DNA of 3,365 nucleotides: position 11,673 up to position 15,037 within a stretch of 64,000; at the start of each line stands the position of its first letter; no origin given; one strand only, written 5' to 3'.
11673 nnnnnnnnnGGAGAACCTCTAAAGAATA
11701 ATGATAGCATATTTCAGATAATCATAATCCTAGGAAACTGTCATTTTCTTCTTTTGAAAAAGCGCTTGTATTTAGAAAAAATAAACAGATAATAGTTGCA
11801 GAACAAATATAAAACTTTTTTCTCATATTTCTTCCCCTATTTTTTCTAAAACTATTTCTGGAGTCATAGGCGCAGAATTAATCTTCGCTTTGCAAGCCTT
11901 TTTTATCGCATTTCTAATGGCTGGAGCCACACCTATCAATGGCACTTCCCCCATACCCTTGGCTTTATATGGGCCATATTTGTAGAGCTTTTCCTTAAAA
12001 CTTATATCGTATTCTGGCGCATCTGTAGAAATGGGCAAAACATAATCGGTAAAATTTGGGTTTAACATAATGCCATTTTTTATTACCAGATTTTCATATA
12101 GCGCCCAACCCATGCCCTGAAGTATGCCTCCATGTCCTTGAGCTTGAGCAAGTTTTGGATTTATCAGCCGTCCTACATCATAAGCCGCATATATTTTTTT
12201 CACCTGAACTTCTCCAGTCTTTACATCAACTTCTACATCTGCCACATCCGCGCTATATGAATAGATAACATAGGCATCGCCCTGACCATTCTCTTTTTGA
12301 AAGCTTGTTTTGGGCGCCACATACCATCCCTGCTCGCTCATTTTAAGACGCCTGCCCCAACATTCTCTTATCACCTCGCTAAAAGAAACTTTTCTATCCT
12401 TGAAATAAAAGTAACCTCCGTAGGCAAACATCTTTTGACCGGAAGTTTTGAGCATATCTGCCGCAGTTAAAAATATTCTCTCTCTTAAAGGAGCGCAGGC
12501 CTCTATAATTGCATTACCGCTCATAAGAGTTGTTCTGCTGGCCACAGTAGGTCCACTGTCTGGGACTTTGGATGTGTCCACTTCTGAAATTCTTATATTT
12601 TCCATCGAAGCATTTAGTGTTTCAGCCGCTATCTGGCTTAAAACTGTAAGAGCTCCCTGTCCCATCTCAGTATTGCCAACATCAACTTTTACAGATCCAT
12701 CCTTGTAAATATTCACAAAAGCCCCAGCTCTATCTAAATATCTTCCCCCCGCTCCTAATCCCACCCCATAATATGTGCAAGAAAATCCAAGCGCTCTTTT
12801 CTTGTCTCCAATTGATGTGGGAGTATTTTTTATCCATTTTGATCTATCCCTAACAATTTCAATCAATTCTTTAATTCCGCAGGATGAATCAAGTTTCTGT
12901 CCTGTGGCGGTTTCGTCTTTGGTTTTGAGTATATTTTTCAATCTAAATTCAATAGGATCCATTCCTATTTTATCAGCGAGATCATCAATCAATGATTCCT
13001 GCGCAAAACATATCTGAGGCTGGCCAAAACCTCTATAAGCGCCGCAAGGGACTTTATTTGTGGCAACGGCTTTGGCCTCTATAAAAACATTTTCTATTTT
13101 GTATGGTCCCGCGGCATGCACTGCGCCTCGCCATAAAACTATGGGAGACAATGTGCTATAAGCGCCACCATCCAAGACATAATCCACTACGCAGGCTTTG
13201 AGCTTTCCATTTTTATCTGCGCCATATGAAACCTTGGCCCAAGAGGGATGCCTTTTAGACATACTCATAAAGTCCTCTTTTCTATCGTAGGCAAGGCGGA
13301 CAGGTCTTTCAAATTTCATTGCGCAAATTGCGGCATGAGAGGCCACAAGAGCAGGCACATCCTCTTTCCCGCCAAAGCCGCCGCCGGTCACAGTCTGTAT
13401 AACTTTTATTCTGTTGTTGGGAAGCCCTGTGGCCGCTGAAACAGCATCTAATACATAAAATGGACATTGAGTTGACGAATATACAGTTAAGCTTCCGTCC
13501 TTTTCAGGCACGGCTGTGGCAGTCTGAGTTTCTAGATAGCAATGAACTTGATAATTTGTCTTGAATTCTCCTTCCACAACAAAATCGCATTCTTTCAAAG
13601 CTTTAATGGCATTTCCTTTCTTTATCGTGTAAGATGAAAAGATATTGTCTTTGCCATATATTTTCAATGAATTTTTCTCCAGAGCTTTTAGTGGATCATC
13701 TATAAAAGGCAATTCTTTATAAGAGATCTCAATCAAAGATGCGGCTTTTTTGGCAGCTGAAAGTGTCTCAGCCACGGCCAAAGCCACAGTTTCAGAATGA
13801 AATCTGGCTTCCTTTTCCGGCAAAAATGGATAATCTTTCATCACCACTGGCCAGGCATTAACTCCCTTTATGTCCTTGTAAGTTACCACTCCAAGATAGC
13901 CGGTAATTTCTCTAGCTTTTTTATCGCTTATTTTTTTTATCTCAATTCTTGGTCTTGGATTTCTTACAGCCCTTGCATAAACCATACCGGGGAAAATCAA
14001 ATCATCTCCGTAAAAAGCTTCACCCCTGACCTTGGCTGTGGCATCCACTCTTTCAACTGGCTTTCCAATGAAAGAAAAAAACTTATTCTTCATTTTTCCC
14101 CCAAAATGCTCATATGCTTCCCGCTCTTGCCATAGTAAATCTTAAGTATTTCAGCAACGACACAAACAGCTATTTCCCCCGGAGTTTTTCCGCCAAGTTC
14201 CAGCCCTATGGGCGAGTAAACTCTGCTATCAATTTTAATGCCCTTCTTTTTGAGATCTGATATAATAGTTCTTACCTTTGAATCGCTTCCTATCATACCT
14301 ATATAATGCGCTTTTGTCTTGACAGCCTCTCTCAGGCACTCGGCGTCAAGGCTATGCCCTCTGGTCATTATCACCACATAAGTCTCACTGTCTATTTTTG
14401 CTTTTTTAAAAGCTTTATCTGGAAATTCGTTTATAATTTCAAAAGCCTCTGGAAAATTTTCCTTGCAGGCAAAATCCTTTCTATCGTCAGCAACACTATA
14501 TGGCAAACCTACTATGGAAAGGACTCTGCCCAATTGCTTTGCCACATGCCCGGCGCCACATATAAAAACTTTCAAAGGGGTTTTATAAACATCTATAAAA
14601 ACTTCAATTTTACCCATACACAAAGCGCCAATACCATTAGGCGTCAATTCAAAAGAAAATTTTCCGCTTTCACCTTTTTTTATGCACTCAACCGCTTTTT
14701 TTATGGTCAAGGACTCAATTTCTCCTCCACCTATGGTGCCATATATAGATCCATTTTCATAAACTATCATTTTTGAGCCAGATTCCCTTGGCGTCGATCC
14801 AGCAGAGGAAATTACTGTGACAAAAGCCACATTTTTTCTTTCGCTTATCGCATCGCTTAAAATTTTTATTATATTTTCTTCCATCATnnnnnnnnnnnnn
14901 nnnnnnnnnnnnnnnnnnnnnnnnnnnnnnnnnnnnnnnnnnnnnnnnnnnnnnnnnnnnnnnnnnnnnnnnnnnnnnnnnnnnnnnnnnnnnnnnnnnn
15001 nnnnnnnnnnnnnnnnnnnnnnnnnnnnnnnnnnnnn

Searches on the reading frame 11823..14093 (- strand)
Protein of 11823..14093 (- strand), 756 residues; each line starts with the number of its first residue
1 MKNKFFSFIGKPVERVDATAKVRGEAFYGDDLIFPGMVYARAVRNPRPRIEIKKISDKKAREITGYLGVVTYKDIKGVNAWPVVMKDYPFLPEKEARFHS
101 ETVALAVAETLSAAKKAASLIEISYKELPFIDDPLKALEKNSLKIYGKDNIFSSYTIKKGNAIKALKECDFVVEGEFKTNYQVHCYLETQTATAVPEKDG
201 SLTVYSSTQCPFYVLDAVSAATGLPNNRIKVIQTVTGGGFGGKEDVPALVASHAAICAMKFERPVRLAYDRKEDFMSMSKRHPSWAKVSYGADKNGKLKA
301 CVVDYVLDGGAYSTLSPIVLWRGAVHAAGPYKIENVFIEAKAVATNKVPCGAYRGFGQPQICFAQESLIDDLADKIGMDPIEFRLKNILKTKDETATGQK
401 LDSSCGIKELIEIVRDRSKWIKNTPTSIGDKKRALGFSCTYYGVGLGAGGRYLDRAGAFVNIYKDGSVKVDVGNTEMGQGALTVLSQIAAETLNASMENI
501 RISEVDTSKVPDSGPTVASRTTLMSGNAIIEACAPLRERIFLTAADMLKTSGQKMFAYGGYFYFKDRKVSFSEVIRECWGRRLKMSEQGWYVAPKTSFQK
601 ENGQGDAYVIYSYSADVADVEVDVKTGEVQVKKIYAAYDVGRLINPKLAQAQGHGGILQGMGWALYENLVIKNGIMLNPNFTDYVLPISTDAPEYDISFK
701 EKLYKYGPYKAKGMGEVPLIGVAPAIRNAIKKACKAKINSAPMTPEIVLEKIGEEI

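Call 4: search_protein_families(library=pfam, proteins=[window:11823-14093:-])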
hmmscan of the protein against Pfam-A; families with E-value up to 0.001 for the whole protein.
window:11823-14093:- (756 aa): 3 families
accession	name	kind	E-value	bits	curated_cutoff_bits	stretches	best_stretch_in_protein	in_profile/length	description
PF02738.23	MoCoBD_1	-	2.1e-86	289.4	27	1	149-388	7-244/244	Molybdopterin cofactor-binding domain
PF20256.3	MoCoBD_2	-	2.5e-82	277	27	1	417-693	11-283/283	Molybdopterin cofactor-binding domain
PF01315.27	Ald_Xan_dh_C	-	3.5e-20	72.8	31.3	1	24-129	2-110/110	Aldehyde oxidase and xanthine dehydrogenase, a/b hammerhead domain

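Call 9: search_protein_families(library=ncbifam, proteins=[window:11823-14093:-])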
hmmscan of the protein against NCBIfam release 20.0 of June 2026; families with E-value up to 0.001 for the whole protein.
window:11823-14093:- (756 aa): 13 families
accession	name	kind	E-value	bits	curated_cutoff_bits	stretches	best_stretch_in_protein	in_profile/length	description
TIGR03196.1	pucD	equivalog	1.9e-161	539.1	783.65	1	9-747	3-753/763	xanthine dehydrogenase subunit D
NF043082.1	XdhA_XDHase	equivalog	1.1e-153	513.2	780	1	9-752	1-752/758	xanthine dehydrogenase subunit XdhA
NF007426.0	PRK09970.1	equivalog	1.6e-151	506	916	1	8-752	5-755/761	xanthine dehydrogenase molybdenum-binding subunit XdhA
TIGR03311.1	Se_dep_XDH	equivalog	9.6e-137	457.3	830.45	2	7-554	160-690/848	selenium-dependent xanthine dehydrogenase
TIGR02965.1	xanthine_xdhB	equivalog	3.7e-134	448.7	849.5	1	17-752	9-754/758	xanthine dehydrogenase molybdopterin binding subunit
TIGR03194.1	4hydrxCoA_A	equivalog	6.1e-133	444.8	994.55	1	14-750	2-744/746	4-hydroxybenzoyl-CoA reductase subunit alpha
NF045668.1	pterin_aldehy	equivalog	4.7e-125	418.7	1100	1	9-752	175-904/905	molybdopterin-dependent aldehyde oxidoreductase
NF041018.1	glyceraldDH_alpha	equivalog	6.6e-119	398.4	790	1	8-748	2-740/741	glyceraldehyde dehydrogenase subunit alpha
NF040766.1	CODH_aero_grp5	exception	4.7e-96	322.7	950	2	8-560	4-573/785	aerobic carbon-monoxide dehydrogenase large subunit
NF041671.1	peri_hyde_PaoC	equivalog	1.2e-83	281.8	1180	1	8-753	17-732/735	aldehyde oxidoreductase molybdenum-binding subunit PaoC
TIGR03313.1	Se_sel_red_Mo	hypoth_equivalog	5e-76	256.1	1101.9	2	146-752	348-949/951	molybdopterin-dependent oxidoreductase Mo/Fe-S-binding subunit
TIGR02969.1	mam_aldehyde_ox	subfamily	2.8e-74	250.4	1912.3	1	9-744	576-1293/1330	aldehyde oxidase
TIGR02416.1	CO_dehy_Mo_lg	equivalog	2.1e-73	247.8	991.15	1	22-734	6-750/770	aerobic carbon-monoxide dehydrogenase large subunit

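Call 47: find_homologous_proteins(query=window:11823-14093:-, max_evalue=1e-100)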
Query window:11823-14093:- (756 aa): 4130 proteins with E <= 1e-100 among 8000 candidates; the best 120 are listed.
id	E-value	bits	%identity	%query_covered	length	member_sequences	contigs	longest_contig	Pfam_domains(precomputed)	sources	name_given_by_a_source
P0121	0.0e+0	1717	100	100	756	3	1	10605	PF02738.24,PF20256.4,PF01315.28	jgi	-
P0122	0.0e+0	1336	75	100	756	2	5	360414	PF02738.24,PF20256.4,PF01315.28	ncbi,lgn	ncbi:MAG: xanthine dehydrogenase family protein molybdopterin-binding subunit [Elusimicrobiota bacte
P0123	0.0e+0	1332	75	100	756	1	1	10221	PF02738.24,PF20256.4,PF01315.28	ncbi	-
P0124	0.0e+0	1320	74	99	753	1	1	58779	PF02738.24,PF20256.4,PF01315.28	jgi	-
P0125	0.0e+0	1296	76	99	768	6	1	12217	PF02738.24,PF20256.4,PF01315.28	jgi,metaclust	metaclust:\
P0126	0.0e+0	1275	74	99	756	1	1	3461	PF02738.24,PF20256.4,PF01315.28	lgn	-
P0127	0.0e+0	1238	72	99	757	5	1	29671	PF02738.24,PF20256.4,PF01315.28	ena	-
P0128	0.0e+0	1184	67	99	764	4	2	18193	PF02738.24,PF20256.4,PF01315.28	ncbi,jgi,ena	-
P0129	0.0e+0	1184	69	99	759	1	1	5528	PF02738.24,PF20256.4,PF01315.28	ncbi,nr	ncbi:MAG: xanthine dehydrogenase [Elusimicrobia bacterium CG08_land_8_20_14_0_20_59_10]|nr:MAG: xant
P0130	0.0e+0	1183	70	99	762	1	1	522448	PF02738.24,PF20256.4,PF01315.28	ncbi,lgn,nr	ncbi:MAG: xanthine dehydrogenase family protein molybdopterin-binding subunit [Elusimicrobia bacteri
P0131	0.0e+0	1180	69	98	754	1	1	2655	PF02738.24,PF20256.4,PF01315.28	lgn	-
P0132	0.0e+0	1179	68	99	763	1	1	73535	PF02738.24,PF20256.4,PF01315.28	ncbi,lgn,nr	ncbi:MAG: xanthine dehydrogenase family protein [Elusimicrobia bacterium]|nr:xanthine dehydrogenase 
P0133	0.0e+0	1175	69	99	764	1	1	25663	PF02738.24,PF20256.4,PF01315.28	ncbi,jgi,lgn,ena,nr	ncbi:MAG TPA: xanthine dehydrogenase [Elusimicrobia bacterium]|nr:xanthine dehydrogenase [Elusimicro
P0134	0.0e+0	1173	69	98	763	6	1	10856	PF02738.24,PF20256.4,PF01315.28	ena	-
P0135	0.0e+0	1172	68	99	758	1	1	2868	PF02738.24,PF20256.4,PF01315.28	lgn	-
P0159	0.0e+0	1128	67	98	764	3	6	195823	PF02738.24,PF20256.4,PF01315.28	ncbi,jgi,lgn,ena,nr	ncbi:MAG: hypothetical protein A2X28_10610 [Elusimicrobia bacterium GWA2_56_46]|nr:MAG: hypothetical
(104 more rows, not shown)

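Call 48: find_encoding_contigs(protein=P0124, flank=10000, max_places=1)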
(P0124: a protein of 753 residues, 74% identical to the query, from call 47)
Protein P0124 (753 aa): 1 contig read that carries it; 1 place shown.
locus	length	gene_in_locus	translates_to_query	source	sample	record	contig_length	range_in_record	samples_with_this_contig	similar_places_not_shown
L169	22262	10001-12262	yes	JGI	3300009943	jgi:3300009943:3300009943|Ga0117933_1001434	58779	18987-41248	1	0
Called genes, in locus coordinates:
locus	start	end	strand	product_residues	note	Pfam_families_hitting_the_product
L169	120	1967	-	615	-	-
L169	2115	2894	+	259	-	-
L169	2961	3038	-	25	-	-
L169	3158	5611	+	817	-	PF14691:Fer4_20, PF00070:Pyr_redox (faint), PF01134:GIDA (faint), PF01266:DAO (faint), PF07992:Pyr_redox_2, PF13450:NAD_binding_8 (weak), PF01180:DHO_dh, PF00037:Fer4 (weak), +3 more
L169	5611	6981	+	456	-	PF01979:Amidohydro_1, PF07969:Amidohydro_3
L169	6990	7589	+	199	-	PF12804:NTP_transf_3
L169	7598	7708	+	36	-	-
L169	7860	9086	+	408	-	PF03600:CitMHS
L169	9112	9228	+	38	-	-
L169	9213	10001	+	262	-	PF02625:XdhC_CoxI, PF13478:XdhC_C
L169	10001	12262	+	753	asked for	PF01315:Ald_Xan_dh_C, PF02738:MoCoBD_1, PF20256:MoCoBD_2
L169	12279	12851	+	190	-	PF03783:CsgG, PF13036:LpoB (weak), PF17680:FlgO (weak)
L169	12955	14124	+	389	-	PF17680:FlgO (weak), PF03783:CsgG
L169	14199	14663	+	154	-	PF00111:Fer2 (weak), PF13085:Fer2_3 (weak), PF01799:Fer2_2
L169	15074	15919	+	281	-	PF00941:FAD_binding_5, PF03450:CO_deh_flav_C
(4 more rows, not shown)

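Call 49: find_encoding_contigs(protein=P0127, flank=10000, max_places=1)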
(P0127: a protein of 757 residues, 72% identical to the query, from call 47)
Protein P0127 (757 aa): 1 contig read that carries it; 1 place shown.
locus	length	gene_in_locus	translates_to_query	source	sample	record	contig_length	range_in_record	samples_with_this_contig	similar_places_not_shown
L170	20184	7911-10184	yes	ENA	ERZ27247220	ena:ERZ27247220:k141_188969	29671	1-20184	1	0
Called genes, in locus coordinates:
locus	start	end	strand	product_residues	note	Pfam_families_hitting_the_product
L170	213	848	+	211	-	PF02163:Peptidase_M50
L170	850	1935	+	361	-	PF00579:tRNA-synt_1b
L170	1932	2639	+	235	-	PF02616:SMC_ScpA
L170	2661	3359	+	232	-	PF04079:SMC_ScpB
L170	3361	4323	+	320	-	PF01087:GalP_UDP_transf, PF16285:DUF4931_N (weak), PF16268:DUF4921, PF02744:GalP_UDP_tr_C, PF11969:DcpS_C (weak), PF01230:HIT (weak)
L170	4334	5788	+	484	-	PF08323:Glyco_transf_5, PF00534:Glycos_transf_1, PF13692:Glyco_trans_1_4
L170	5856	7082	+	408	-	PF03600:CitMHS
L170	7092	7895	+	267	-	PF02625:XdhC_CoxI, PF13478:XdhC_C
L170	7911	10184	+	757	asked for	PF01315:Ald_Xan_dh_C, PF02738:MoCoBD_1, PF20256:MoCoBD_2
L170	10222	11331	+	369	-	-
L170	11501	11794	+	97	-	-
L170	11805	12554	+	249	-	PF00072:Response_reg, PF00486:Trans_reg_C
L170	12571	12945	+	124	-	PF00072:Response_reg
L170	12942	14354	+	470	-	PF01323:DSBA (weak)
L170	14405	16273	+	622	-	PF02743:dCache_1, PF00672:HAMP, PF00512:HisKA, PF02518:HATPase_c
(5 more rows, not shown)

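Call 50: find_encoding_contigs(protein=P0130, flank=10000, max_places=1)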
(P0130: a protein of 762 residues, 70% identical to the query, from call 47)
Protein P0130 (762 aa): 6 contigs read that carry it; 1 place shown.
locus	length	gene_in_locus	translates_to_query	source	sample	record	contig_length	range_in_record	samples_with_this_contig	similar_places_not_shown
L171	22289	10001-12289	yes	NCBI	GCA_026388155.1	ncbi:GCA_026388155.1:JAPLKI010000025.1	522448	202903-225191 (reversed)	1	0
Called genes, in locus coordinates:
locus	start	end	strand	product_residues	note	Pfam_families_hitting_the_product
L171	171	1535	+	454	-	PF01979:Amidohydro_1, PF07969:Amidohydro_3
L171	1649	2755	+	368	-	PF00365:PFK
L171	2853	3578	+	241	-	PF20108:DUF6498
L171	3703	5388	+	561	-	PF00749:tRNA-synt_1c, PF03950:tRNA-synt_1c_C, PF20974:tRNA-synt_1c_C2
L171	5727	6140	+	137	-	PF01844:HNH (weak)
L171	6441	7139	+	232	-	PF12804:NTP_transf_3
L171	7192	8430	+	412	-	PF03600:CitMHS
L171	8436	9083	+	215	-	PF02698:DUF218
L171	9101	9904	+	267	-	PF02625:XdhC_CoxI, PF13478:XdhC_C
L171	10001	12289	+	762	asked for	PF01315:Ald_Xan_dh_C, PF02738:MoCoBD_1, PF20256:MoCoBD_2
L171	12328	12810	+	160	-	PF00111:Fer2 (weak), PF01799:Fer2_2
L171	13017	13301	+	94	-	-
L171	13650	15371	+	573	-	-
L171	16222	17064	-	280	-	-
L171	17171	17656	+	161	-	-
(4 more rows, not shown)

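Call 51: find_encoding_contigs(protein=P0159, flank=10000, max_places=2)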
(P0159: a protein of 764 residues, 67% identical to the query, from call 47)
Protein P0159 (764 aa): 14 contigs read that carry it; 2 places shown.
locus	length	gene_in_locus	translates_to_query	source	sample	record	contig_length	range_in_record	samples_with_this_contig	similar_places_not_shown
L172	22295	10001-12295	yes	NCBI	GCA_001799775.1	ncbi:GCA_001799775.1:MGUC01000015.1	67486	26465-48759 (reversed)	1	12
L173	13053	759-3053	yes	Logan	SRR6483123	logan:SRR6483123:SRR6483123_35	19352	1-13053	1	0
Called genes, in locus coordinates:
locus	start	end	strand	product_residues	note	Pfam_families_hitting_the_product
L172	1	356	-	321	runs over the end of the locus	-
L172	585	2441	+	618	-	PF01381:HTH_3, PF12844:HTH_19 (weak), PF13560:HTH_31 (weak), PF12161:HsdM_N, PF02384:N6_Mtase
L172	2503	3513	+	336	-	PF17761:DUF1016_N, PF06250:YhcG_C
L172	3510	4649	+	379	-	PF01420:Methylase_S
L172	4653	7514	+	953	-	PF04313:HSDR_N, PF04851:ResIII, PF18766:SWI2_SNF2, PF22679:T1R_D3-like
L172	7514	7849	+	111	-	PF01863:YgjP-like, PF10263:SprT-like (faint)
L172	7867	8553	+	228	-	PF12804:NTP_transf_3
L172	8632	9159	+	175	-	-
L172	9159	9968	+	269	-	PF02625:XdhC_CoxI, PF13478:XdhC_C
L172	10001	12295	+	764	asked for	PF01315:Ald_Xan_dh_C, PF02738:MoCoBD_1, PF20256:MoCoBD_2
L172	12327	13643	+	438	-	PF17680:FlgO, PF03783:CsgG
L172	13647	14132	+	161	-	PF00111:Fer2, PF01799:Fer2_2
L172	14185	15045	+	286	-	PF00941:FAD_binding_5, PF03450:CO_deh_flav_C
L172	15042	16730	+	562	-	PF19289:PmbA_TldD_3rd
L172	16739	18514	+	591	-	PF19289:PmbA_TldD_3rd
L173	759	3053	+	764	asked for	PF01315:Ald_Xan_dh_C, PF02738:MoCoBD_1, PF20256:MoCoBD_2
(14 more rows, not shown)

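Call 65: find_encoding_contigs(protein=P0122, flank=10000, max_places=3)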
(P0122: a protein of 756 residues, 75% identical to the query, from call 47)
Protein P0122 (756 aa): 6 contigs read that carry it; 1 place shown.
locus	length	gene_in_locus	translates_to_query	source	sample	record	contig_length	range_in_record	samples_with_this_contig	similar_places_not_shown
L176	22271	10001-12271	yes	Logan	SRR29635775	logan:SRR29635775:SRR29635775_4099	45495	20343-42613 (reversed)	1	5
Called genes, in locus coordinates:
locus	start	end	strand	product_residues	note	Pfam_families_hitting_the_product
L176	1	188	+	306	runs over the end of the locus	PF00146:NADHdh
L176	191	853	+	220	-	-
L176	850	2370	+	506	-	PF00361:Proton_antipo_M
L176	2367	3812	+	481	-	PF00329:Complex1_30kDa (weak), PF00346:Complex1_49kDa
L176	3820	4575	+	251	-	PF01058:Oxidored_q6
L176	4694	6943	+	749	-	PF03783:CsgG (weak), PF17680:FlgO, PF13036:LpoB (weak), PF14903:WG_beta_rep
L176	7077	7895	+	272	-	PF01145:Band_7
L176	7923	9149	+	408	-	PF03600:CitMHS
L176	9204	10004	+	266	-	PF02625:XdhC_CoxI, PF13478:XdhC_C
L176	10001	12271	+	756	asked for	PF01315:Ald_Xan_dh_C, PF02738:MoCoBD_1, PF20256:MoCoBD_2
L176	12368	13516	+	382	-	PF17680:FlgO, PF03783:CsgG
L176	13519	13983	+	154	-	PF00111:Fer2 (weak), PF01799:Fer2_2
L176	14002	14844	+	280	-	PF00941:FAD_binding_5, PF03450:CO_deh_flav_C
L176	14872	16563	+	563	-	PF19289:PmbA_TldD_3rd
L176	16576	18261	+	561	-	PF19289:PmbA_TldD_3rd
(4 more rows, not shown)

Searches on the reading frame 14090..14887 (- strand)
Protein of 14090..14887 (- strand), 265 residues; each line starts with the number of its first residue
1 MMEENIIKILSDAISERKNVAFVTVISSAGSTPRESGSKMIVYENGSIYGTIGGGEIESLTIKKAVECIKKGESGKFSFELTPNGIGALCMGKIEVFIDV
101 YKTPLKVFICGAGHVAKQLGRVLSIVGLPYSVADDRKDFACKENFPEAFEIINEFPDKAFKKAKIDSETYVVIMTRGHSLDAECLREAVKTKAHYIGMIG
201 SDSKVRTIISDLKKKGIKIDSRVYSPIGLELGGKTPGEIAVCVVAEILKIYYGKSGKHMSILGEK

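Call 4: search_protein_families(library=pfam, proteins=[window:14090-14887:-])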
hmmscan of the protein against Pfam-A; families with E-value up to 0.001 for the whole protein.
window:14090-14887:- (265 aa): 2 families
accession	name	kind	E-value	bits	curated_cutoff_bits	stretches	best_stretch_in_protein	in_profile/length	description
PF13478.12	XdhC_C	-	7.8e-37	127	29.7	1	107-247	1-125/125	XdhC Rossmann domain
PF02625.21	XdhC_CoxI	-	3e-20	72.3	24.3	1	14-78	2-66/68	XdhC and CoxI family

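Call 36: search_protein_families(library=ncbifam, proteins=[window:14090-14887:-], max_evalue=0.00001)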
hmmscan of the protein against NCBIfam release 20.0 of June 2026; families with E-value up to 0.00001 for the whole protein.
window:14090-14887:- (265 aa): 2 families
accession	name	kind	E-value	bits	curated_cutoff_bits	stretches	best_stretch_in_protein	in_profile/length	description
NF045664.1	XdhC_rel_AOR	equivalog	4.3e-73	246.6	350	2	103-249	193-342/346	XdhC family aldehyde oxidoreductase maturation factor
TIGR02964.1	xanthine_xdhC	equivalog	2.3e-38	132.2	161.6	1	22-248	2-246/246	xanthine dehydrogenase accessory protein XdhC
